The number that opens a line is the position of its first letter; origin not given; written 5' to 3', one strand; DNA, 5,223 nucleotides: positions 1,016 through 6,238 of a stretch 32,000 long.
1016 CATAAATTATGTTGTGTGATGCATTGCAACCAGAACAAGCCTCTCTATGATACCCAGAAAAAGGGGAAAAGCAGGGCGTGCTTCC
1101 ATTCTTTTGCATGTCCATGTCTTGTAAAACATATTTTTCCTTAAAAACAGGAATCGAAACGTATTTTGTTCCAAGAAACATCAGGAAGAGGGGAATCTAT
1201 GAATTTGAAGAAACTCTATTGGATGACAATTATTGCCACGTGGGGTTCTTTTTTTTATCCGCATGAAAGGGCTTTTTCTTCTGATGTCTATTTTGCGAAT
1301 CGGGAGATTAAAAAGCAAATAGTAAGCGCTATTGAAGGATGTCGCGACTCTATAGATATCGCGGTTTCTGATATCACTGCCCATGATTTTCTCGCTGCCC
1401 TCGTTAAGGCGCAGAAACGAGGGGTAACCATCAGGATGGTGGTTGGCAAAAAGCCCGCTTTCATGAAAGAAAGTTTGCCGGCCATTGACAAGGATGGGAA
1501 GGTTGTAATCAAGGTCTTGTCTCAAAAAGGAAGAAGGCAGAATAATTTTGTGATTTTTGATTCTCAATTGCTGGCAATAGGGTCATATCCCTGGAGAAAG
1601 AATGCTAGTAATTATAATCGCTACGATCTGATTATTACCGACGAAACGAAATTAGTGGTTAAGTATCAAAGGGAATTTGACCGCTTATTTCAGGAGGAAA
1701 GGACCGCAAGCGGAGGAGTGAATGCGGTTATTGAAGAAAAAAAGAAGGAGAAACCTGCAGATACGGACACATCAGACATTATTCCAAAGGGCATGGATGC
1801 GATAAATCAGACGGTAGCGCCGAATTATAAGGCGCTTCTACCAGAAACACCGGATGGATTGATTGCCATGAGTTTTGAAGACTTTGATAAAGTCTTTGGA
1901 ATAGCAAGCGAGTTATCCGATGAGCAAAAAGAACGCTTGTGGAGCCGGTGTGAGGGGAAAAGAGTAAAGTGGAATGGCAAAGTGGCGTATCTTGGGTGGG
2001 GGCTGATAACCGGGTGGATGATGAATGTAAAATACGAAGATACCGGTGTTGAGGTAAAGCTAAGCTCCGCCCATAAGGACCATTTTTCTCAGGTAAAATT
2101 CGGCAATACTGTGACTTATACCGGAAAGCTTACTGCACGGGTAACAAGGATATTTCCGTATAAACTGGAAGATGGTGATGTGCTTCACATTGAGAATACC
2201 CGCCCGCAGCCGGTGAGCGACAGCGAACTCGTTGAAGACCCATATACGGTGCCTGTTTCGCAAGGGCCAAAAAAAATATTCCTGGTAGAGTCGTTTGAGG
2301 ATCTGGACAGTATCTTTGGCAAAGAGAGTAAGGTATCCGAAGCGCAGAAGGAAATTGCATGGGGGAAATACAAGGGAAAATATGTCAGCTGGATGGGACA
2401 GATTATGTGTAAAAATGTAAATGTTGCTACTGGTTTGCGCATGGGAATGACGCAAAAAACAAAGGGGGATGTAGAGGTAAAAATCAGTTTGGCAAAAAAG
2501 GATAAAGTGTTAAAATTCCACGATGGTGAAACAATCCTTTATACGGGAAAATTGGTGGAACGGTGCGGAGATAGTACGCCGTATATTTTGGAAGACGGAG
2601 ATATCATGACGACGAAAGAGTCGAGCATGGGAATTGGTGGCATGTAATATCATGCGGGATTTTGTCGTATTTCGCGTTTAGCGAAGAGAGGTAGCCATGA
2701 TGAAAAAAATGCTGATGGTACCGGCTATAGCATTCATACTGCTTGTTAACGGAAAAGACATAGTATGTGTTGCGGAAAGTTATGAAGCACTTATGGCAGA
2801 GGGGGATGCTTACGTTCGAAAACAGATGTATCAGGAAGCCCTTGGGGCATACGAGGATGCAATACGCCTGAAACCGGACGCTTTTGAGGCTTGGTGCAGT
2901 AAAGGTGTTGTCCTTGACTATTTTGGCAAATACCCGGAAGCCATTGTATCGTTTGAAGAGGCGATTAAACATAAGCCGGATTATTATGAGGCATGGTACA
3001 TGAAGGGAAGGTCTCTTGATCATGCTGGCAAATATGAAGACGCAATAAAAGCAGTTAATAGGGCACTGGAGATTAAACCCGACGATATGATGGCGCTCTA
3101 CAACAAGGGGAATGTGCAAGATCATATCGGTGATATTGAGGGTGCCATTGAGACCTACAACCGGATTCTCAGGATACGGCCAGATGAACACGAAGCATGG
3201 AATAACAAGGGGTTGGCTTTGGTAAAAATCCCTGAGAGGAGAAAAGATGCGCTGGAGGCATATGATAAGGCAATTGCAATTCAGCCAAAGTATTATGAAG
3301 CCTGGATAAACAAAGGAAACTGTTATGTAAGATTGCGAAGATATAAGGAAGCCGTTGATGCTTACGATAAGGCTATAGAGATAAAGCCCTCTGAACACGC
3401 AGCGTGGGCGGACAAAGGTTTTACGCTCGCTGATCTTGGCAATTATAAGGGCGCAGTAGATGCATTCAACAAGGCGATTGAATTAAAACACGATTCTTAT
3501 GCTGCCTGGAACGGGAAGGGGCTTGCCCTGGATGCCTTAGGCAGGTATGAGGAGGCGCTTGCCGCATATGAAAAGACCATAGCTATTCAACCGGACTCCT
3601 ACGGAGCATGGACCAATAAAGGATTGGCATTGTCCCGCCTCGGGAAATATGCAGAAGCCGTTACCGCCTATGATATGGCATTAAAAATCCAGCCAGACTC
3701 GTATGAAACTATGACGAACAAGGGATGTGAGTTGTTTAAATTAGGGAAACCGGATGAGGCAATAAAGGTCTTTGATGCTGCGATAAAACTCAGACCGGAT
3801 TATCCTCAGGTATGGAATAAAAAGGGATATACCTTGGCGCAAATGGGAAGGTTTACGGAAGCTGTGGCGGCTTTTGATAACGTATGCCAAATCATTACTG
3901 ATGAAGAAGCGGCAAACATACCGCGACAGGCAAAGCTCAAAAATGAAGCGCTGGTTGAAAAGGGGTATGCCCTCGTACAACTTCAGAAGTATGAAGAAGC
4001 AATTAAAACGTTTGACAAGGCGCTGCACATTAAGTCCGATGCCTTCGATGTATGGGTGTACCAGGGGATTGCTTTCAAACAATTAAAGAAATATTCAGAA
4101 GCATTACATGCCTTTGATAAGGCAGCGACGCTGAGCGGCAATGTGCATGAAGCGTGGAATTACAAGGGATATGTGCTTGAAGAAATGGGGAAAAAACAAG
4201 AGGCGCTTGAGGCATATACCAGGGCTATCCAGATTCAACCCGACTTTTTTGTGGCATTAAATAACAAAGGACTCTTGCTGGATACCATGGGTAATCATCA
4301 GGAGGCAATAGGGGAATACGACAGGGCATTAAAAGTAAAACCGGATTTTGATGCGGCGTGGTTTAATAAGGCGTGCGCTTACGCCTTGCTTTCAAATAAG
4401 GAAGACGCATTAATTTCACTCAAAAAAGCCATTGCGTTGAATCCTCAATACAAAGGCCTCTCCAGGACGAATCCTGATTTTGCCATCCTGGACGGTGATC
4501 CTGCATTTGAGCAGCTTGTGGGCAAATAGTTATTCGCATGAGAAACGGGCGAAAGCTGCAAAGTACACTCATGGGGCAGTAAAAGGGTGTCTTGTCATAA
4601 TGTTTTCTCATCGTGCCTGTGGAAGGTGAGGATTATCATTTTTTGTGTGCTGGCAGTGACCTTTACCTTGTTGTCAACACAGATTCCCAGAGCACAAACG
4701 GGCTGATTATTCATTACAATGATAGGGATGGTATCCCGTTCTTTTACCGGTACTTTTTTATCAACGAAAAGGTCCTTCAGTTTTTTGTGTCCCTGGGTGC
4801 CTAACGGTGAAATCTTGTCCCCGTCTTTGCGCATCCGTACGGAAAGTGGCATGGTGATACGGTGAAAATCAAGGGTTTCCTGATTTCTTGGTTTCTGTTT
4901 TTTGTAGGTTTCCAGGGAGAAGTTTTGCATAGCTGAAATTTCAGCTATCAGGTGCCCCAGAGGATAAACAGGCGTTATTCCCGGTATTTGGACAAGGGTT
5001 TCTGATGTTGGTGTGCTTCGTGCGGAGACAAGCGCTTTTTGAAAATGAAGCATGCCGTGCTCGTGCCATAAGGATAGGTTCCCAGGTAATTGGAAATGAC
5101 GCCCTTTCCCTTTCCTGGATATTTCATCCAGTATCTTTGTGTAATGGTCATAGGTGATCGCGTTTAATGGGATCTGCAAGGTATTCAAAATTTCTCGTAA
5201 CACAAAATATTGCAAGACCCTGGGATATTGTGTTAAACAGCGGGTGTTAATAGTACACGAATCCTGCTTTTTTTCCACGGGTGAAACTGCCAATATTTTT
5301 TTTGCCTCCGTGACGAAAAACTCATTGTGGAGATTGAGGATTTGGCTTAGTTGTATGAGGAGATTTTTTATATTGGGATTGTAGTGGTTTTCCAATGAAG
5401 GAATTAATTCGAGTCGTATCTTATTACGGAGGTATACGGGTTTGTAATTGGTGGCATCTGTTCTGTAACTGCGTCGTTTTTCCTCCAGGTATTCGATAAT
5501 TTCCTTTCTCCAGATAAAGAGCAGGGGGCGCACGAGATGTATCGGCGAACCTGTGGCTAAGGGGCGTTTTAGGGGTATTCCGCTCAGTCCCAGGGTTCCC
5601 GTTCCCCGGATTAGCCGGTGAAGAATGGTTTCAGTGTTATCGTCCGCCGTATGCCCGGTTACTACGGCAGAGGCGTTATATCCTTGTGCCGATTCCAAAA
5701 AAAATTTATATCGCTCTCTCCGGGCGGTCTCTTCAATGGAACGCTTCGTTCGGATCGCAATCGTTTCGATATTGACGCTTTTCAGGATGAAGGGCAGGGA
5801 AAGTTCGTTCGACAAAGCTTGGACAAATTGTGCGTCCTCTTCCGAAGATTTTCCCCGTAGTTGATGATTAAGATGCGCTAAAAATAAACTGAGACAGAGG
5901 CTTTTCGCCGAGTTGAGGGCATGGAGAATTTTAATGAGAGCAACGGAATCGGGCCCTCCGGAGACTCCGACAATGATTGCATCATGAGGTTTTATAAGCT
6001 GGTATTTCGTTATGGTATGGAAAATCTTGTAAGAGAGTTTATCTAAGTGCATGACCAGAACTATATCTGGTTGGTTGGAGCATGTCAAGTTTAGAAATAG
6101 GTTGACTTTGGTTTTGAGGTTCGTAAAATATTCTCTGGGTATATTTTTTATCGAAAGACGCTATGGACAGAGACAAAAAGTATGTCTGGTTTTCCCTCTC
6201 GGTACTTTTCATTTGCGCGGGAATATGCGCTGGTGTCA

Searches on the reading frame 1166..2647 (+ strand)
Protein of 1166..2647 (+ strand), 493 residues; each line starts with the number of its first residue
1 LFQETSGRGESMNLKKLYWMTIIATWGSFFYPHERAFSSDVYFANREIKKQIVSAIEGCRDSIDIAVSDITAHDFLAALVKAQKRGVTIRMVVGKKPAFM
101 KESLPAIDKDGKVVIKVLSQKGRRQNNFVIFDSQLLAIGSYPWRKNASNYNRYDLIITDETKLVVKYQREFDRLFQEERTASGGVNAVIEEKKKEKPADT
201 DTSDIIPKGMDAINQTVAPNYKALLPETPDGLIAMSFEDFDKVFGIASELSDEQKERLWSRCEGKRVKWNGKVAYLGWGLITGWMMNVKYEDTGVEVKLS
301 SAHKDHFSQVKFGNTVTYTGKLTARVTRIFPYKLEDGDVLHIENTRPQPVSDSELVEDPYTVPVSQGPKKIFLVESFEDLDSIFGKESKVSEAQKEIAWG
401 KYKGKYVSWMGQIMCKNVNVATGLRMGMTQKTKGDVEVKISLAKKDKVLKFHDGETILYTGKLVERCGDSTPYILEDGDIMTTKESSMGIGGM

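Call 42: search_protein_families(library=pfam, proteins=[window:1166-2647:+])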
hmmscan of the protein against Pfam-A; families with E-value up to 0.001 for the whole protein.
window:1166-2647:+ (493 aa): 1 family
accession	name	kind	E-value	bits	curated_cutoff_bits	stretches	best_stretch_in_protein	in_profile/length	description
PF13091.12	PLDc_2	-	2.4e-15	57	27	1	52-174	1-131/132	PLD-like domain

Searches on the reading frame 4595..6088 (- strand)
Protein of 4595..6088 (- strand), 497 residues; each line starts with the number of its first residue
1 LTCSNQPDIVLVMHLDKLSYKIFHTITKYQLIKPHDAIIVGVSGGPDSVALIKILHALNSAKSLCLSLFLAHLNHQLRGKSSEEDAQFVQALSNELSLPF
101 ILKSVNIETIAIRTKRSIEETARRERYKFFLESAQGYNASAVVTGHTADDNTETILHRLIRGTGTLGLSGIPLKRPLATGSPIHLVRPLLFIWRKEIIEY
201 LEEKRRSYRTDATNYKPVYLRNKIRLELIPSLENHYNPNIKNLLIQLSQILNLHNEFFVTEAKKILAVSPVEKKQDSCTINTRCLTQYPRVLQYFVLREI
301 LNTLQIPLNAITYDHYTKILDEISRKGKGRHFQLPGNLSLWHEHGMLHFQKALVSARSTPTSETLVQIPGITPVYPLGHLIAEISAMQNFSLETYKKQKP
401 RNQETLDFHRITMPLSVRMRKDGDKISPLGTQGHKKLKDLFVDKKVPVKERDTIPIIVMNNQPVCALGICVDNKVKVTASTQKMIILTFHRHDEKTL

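Call 42: search_protein_families(library=pfam, proteins=[window:4595-6088:-])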
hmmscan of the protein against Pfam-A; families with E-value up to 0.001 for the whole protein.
window:4595-6088:- (497 aa): 2 families
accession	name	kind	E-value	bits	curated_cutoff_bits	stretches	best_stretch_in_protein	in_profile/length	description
PF01171.26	ATP_bind_3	-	2.7e-49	167.8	27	1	38-226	2-181/182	PP-loop family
PF11734.13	TilS_C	-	1.9e-18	66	22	1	415-483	1-69/74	TilS substrate C-terminal domain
